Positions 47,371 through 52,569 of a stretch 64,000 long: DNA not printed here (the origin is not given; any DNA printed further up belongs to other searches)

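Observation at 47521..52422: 1633-aa fusion of an active Ser/Thr kinase, STAND NTPase, TPR and GAF with a complete sigma-54 activator (AAA+ GAFTGA plus HTH)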

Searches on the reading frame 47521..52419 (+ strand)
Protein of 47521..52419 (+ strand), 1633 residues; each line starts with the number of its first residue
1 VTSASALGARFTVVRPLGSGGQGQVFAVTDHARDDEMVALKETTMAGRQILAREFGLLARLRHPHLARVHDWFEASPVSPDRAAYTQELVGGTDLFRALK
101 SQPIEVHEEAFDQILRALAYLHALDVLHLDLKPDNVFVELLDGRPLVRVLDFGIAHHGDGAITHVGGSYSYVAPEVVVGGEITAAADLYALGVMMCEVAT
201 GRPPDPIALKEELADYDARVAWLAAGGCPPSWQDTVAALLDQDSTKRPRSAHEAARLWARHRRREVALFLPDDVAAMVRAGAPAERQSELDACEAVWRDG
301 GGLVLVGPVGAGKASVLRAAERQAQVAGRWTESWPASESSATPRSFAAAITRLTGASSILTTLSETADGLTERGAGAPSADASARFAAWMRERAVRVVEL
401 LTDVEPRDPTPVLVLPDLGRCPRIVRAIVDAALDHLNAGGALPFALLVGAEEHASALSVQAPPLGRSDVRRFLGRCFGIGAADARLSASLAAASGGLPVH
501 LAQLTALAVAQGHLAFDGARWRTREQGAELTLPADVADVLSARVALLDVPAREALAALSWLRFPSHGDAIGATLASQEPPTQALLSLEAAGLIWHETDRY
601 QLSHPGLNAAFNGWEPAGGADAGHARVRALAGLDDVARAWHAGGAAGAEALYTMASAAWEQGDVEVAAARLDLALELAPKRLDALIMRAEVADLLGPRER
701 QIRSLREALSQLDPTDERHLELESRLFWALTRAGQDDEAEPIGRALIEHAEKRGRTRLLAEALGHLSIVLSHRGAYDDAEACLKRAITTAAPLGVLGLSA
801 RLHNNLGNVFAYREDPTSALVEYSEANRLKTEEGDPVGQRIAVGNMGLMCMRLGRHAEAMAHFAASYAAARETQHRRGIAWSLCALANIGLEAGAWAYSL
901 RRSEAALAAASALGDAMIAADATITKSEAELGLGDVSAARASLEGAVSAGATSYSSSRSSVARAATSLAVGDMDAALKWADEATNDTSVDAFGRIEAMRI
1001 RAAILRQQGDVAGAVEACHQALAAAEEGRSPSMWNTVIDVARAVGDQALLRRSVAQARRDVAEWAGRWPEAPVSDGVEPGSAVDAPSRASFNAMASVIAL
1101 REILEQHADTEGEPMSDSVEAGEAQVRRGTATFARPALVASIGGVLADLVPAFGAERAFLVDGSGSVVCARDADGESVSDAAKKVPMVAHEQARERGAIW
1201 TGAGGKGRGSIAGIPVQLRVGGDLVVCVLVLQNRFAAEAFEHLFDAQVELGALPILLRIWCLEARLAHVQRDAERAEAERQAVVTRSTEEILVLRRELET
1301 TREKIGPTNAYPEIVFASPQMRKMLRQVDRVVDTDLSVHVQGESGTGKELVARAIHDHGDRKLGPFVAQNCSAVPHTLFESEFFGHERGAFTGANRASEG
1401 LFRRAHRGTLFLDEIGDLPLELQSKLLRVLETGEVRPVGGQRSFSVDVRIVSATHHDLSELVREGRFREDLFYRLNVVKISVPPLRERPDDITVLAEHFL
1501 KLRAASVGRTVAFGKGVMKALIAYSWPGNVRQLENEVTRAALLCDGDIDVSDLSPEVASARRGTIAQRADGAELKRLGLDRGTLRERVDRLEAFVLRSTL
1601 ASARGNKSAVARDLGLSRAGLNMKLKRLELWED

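Call 5: search_protein_families(library=pfam, proteins=[window:47521-52419:+], max_evalue=0.1)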
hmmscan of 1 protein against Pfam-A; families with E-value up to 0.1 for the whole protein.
window:47521-52419:+ (1633 aa): 23 families
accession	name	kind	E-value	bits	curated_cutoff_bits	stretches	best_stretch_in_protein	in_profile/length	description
PF00158.32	Sigma54_activat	-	4.1e-69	232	20.2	1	1315-1480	2-167/168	Sigma-54 interaction domain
PF00069.31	Pkinase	-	1.8e-35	123.1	31.7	1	12-249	2-253/263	Protein kinase domain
PF25601.1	AAA_lid_14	-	1.4e-20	73.3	27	1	1486-1564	1-81/87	AAA+ ATPase lid domain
PF14532.12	Sigma54_activ_2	-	3.1e-20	73.3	25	1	1317-1485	3-138/138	Sigma-54 interaction domain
PF07714.23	PK_Tyr_Ser-Thr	-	1.6e-17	64.1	23.1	1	13-249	3-250/258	Protein tyrosine and serine/threonine kinase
PF07719.23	TPR_2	-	4.6e-12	45.5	27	1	648-680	1-33/34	Tetratricopeptide repeat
PF13424.12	TPR_12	-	6.2e-10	39.6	30.1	2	730-788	13-73/77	Tetratricopeptide repeat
PF00515.34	TPR_1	-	3.2e-08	33.5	27.8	0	1001-1023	7-29/34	Tetratricopeptide repeat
PF17874.7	TPR_MalT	-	9.3e-08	32.1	45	2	831-1026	30-229/336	MalT-like TPR region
PF02954.25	HTH_8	-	2e-06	27.8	22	1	1590-1628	4-42/42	Bacterial regulatory protein, Fis family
PF13428.12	TPR_14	-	5.9e-06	26.9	23.5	0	649-690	2-43/44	Tetratricopeptide repeat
PF13181.12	TPR_8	-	7.7e-05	23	25.7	0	648-680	1-33/34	Tetratricopeptide repeat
PF13191.12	AAA_16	-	8.1e-05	23.6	32.6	2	296-420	19-143/167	AAA ATPase domain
PF13176.12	TPR_7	-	0.00014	22.1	27.9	0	762-789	1-28/36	Tetratricopeptide repeat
PF07724.20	AAA_2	-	0.00054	20.5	27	1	1337-1445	5-115/166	AAA domain (Cdc48 subfamily)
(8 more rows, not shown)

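Call 6: search_protein_families(library=ncbifam, proteins=[window:47521-52419:+], max_evalue=0.1)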
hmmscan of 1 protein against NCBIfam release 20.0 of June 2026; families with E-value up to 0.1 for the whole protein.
window:47521-52419:+ (1633 aa): 45 families (the best 25 are shown)
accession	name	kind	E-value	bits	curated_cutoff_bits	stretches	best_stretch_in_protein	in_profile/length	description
TIGR01818.1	ntrC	equivalog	9.6e-101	337.8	558.6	1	1302-1627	124-462/463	nitrogen regulation protein NR(I)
NF008469.0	PRK11361.1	equivalog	1.4e-96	324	714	1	1283-1626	115-452/461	acetoacetate metabolism transcriptional regulator AtoC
NF041552.1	TF_PrdR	equivalog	3.3e-96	322.9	795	1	1283-1627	243-575/577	sigma-54 dependent transcriptional regulator PrdR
NF003451.0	PRK05022.1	equivalog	1.1e-95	321.3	476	1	1307-1630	185-510/512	nitric oxide reductase transcriptional regulator NorR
TIGR01817.1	nifA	equivalog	4.3e-92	309.6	528.85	1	1280-1556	167-441/534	nif-specific transcriptional activator NifA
NF038308.1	RNA_repair_RtcR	equivalog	1.6e-89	301.2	650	1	1279-1622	148-505/530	RNA repair transcriptional activator RtcR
TIGR02915.1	PEP_resp_reg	equivalog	2.7e-89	300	502.6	1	1302-1630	130-444/445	PEP-CTERM-box response regulator transcription factor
TIGR02329.1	propionate_PrpR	equivalog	1.8e-86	290.9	499.2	1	1299-1626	199-525/526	propionate catabolism operon regulatory protein PrpR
NF008176.1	PRK10923.1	equivalog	1.2e-81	274.7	620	1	1309-1629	135-467/469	nitrogen regulation protein NR(I)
NF011953.0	PRK15424.1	equivalog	4.1e-81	273.2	703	1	1300-1627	207-533/538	propionate catabolism operon regulatory protein PrpR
NF011695.0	PRK15115.1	equivalog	1.2e-80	271.5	763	1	1312-1548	135-372/445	two-component system response regulator GlrR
NF050807.1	TransRegFlbDCaul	equivalog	5.1e-80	269.5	750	1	1313-1627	119-437/454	sigma-54-dependent transcriptional regulator FlbD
NF007689.0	PRK10365.1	equivalog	1.3e-76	258.2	760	1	1308-1627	135-441/441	sigma-54-dependent response regulator transcription factor ZraR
NF011958.0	PRK15429.1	equivalog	7.1e-75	253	830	1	1307-1629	374-685/692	formate hydrogenlyase transcriptional activator FlhA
TIGR02974.1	phageshock_pspF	equivalog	9.9e-75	251.8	443.55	1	1318-1622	5-330/336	phage shock protein operon transcriptional activator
NF041906.1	V4R_TF_MobR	exception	7.1e-73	245.9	999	1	1289-1627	205-543/544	phenol degradation transcriptional regulator MobR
NF051870.1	NAssimRespRegNtrX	equivalog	9.7e-73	245.6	600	1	1278-1628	108-450/452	nitrogen assimilation response regulator NtrX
NF041946.1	LuxO_transreg_Vib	equivalog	5.6e-71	239.7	800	1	1302-1568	124-391/463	quorum-sensing sigma-54 dependent transcriptional regulator LuxO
NF008085.0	PRK10820.1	equivalog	9.7e-68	229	576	1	1262-1627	159-509/520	transcriptional regulator TyrR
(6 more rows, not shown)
